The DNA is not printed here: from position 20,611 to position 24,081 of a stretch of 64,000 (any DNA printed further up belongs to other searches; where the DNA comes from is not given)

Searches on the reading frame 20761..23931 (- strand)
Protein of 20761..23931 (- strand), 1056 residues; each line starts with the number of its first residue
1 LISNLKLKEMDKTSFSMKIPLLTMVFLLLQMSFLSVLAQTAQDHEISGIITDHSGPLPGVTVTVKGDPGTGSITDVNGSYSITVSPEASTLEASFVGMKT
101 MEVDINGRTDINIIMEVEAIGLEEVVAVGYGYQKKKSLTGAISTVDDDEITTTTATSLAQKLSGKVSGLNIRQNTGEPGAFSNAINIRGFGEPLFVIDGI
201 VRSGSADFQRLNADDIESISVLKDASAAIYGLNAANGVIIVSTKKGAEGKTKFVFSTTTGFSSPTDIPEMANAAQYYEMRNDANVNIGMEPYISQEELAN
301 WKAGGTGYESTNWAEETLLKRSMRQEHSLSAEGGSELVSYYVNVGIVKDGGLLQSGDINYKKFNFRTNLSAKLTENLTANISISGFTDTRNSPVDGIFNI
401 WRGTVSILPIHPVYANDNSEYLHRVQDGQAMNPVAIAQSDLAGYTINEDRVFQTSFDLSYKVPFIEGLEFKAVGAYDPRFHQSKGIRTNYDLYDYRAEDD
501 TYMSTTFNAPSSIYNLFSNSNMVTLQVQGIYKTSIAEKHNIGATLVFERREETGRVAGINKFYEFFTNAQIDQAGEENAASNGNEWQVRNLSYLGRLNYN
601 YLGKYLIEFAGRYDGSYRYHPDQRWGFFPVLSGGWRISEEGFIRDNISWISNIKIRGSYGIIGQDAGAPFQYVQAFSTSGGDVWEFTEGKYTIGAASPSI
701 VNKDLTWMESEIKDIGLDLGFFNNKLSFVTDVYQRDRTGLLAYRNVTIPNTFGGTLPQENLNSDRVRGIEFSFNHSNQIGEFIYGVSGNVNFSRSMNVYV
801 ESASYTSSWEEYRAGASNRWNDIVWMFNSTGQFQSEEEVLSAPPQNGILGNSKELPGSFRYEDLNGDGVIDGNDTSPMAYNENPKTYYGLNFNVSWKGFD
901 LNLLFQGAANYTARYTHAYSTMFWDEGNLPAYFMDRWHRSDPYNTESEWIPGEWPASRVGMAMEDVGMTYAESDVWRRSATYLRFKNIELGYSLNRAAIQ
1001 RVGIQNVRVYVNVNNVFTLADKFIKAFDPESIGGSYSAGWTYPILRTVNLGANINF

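Call 9: search_protein_families(library=pfam, proteins=[window:20761-23931:-], max_evalue=0.001)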
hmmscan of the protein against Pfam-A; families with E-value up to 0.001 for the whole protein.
window:20761-23931:- (1056 aa): 2 families
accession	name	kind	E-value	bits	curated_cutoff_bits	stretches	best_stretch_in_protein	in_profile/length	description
PF07715.20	Plug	-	1e-19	71.5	23.9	1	135-238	2-107/107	TonB-dependent Receptor Plug Domain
PF13715.12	CarbopepD_reg_2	-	1.6e-14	54.1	32.2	1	46-126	1-87/88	CarboxypepD_reg-like domain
